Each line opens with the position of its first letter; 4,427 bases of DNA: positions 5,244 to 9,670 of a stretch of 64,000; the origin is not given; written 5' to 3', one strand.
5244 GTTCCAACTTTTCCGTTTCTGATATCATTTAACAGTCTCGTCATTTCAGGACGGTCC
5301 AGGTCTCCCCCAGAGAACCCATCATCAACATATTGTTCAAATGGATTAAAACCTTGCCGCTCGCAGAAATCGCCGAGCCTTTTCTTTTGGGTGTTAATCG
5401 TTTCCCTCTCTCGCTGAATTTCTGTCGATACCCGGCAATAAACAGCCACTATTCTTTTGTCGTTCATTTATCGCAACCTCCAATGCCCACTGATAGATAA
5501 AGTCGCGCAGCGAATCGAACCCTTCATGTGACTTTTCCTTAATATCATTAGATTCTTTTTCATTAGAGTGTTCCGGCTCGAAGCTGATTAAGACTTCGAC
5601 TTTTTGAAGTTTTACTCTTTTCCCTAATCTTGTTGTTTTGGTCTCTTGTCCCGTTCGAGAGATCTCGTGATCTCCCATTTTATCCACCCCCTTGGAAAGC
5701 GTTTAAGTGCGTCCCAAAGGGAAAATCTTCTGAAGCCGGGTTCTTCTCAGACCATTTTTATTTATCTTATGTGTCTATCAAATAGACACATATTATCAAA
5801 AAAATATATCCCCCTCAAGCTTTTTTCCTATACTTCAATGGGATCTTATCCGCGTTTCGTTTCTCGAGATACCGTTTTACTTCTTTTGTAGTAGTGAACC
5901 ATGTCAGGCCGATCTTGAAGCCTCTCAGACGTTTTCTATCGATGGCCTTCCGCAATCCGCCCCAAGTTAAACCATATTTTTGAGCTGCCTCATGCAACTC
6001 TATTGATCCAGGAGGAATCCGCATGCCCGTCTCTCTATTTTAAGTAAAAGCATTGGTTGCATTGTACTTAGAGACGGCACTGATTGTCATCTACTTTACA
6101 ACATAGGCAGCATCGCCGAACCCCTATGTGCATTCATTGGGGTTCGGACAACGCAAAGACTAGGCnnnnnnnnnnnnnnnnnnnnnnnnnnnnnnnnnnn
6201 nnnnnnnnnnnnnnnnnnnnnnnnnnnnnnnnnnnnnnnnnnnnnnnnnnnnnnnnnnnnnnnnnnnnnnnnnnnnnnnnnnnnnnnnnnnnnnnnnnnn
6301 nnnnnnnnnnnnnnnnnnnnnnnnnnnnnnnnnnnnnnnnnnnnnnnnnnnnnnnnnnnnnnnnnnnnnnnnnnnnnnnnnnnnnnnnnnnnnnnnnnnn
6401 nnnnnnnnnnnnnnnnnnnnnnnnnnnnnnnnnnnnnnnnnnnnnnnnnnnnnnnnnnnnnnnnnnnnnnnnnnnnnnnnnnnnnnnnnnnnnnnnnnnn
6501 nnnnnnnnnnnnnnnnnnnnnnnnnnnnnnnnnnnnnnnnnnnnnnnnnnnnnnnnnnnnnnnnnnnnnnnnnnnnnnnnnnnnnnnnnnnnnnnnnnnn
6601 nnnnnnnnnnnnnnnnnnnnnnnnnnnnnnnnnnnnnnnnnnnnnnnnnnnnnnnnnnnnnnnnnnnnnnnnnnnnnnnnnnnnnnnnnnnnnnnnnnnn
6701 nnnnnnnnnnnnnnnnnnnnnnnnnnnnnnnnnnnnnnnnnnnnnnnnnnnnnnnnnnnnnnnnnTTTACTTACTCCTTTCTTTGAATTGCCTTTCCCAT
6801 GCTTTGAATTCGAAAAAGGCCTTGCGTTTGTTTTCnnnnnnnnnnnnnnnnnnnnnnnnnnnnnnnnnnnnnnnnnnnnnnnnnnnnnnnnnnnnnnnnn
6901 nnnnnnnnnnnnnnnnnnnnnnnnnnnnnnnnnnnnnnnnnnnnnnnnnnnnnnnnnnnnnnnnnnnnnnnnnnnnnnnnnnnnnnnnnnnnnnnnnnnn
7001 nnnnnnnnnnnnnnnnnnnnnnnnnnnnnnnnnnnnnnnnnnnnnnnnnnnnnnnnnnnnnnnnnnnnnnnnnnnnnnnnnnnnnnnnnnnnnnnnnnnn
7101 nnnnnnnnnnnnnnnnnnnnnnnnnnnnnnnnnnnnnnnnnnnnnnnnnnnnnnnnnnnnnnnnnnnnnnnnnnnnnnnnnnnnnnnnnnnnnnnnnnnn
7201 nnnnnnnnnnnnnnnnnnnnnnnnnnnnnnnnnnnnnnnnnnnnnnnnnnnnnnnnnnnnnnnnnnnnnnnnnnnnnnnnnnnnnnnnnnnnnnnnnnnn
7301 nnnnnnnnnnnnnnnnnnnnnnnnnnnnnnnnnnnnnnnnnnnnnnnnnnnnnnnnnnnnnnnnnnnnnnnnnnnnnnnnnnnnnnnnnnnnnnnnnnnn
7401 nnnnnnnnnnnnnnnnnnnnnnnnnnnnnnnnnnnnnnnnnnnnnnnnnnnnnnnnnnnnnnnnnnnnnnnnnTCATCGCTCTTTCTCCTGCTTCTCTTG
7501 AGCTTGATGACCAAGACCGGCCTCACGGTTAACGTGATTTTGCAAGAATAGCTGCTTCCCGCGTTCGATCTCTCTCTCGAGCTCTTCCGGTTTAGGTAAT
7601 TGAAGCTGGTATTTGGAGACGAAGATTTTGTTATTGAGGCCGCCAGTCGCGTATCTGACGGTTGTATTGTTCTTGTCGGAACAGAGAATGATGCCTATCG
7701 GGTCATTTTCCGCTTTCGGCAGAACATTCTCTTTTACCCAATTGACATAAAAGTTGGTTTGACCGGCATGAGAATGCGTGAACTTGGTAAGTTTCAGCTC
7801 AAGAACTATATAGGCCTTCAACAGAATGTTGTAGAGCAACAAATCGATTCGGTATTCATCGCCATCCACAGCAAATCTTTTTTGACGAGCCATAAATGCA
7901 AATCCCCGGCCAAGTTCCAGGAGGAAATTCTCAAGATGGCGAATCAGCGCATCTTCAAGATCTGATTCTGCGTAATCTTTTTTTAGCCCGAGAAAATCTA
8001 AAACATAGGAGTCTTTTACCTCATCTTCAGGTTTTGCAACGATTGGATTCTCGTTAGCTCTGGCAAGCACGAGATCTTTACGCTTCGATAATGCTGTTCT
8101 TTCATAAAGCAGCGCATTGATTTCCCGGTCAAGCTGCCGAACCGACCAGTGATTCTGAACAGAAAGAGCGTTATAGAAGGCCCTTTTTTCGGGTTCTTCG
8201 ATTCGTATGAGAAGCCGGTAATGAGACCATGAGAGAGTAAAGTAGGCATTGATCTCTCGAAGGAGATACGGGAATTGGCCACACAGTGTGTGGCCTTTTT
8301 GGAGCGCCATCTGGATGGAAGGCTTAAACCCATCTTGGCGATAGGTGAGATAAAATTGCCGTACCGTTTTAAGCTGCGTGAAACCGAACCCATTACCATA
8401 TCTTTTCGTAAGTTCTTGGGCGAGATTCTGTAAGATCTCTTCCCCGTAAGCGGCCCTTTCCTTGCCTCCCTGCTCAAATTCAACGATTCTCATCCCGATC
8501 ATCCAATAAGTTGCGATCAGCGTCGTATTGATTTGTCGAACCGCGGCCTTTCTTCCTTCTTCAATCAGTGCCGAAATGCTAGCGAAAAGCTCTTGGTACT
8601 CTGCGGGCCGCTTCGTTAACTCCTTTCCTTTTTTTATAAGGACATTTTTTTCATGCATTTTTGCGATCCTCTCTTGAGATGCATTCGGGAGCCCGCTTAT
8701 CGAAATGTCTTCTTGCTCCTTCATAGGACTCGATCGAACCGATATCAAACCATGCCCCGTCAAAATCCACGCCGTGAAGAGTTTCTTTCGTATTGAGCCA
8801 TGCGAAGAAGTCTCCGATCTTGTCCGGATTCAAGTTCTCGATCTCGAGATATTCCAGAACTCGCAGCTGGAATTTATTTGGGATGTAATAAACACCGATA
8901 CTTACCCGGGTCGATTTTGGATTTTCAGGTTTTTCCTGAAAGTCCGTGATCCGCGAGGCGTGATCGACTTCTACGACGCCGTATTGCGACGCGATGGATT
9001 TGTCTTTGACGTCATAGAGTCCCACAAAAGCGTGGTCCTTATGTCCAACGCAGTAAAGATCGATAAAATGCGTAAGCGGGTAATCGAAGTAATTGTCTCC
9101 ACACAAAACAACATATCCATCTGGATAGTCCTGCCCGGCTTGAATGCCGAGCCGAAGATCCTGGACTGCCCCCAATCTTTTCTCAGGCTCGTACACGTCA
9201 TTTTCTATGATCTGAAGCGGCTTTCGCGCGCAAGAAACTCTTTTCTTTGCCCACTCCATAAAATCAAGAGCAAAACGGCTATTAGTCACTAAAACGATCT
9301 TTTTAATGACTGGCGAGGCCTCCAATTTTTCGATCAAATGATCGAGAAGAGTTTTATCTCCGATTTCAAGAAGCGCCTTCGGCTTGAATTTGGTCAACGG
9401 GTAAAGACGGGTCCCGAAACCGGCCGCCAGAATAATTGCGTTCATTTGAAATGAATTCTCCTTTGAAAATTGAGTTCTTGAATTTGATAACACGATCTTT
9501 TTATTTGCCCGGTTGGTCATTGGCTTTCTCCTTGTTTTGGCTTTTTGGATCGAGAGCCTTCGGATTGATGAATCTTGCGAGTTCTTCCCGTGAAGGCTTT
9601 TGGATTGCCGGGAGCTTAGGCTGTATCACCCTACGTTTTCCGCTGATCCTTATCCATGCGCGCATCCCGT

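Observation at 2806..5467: comM/yifB disrupted after NPCPC by an element carrying a large serine recombinase; att-like inverted repeat at the junction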

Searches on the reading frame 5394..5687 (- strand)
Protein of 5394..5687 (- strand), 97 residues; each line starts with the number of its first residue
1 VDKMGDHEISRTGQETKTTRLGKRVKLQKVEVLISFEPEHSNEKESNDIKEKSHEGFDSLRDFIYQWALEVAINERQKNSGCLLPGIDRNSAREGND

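Call 4: search_protein_families(library=pfam, proteins=[window:5394-5687:-], max_evalue=0.01)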
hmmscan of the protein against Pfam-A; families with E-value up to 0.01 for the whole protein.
window:5394-5687:- (97 aa): 0 families

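Call 85: search_protein_families(library=phrogs, max_evalue=0.01, proteins=[window:5394-5687:-])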
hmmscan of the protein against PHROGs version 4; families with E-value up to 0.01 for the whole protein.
window:5394-5687:- (97 aa): 0 families

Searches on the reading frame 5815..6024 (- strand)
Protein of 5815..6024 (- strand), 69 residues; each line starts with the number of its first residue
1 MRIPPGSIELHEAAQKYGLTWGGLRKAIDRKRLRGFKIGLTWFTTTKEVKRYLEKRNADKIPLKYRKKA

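Call 4: search_protein_families(library=pfam, proteins=[window:5815-6024:-], max_evalue=0.01)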
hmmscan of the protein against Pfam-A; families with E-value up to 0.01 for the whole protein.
window:5815-6024:- (69 aa): 1 family
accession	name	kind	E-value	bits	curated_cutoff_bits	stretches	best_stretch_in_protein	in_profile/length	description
PF12728.13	HTH_17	-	0.0019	18.9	27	1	12-56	6-50/51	Helix-turn-helix domain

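Call 78: search_protein_families(library=ncbifam, max_evalue=0.01, proteins=[window:5815-6024:-])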
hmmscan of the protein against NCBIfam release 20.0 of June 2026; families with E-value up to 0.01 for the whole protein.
window:5815-6024:- (69 aa): 0 families

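Call 85: search_protein_families(library=phrogs, max_evalue=0.01, proteins=[window:5815-6024:-])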
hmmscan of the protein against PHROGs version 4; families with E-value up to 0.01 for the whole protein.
window:5815-6024:- (69 aa): 1 family
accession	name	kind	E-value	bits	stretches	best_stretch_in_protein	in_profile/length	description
phrog_2655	-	integration and excision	0.00097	19.8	1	8-65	115-176/181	excisionase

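Call 86: search_solved_structures(query=window:5815-6024:-, max_evalue=1)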
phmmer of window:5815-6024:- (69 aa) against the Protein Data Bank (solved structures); distinct sequences matched with E-value up to 1: 0.

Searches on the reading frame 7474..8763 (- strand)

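Call 4: search_protein_families(library=pfam, proteins=[window:7474-8763:-], max_evalue=0.01)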
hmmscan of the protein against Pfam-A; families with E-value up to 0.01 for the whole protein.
window:7474-8763:- (429 aa): 2 families
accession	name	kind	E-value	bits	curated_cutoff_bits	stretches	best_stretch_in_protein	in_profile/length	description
PF06250.17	YhcG_C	-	6.4e-57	192.2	32.5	1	248-399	3-156/157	YhcG PDDEXK nuclease domain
PF17761.7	DUF1016_N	-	1.4e-39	135.8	32.8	1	63-222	2-137/137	DUF1016 N-terminal domain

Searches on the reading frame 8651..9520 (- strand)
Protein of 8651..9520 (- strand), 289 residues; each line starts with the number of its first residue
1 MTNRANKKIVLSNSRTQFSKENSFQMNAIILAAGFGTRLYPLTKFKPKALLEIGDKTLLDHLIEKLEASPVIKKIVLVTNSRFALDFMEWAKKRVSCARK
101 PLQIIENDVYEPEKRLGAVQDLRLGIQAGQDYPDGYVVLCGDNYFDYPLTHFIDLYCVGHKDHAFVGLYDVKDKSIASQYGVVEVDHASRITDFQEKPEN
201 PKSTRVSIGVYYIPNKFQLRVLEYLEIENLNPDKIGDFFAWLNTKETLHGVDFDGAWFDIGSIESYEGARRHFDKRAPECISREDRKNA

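Call 4: search_protein_families(library=pfam, proteins=[window:8651-9520:-], max_evalue=0.01)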
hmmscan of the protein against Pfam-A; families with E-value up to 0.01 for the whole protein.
window:8651-9520:- (289 aa): 4 families
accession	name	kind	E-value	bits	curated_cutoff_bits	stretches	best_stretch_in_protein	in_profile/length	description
PF00483.29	NTP_transferase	-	1.8e-38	133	21.2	1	28-272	2-241/245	Nucleotidyl transferase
PF12804.13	NTP_transf_3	-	1.1e-10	42.4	27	1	28-144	1-97/160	MobA-like NTP transferase domain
PF01128.25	IspD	-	1.5e-06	28.6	27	1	27-82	2-54/221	2-C-methyl-D-erythritol 4-phosphate cytidylyltransferase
PF02348.25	CTP_transf_3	-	6.7e-06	26.5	22.6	1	44-102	12-70/217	Cytidylyltransferase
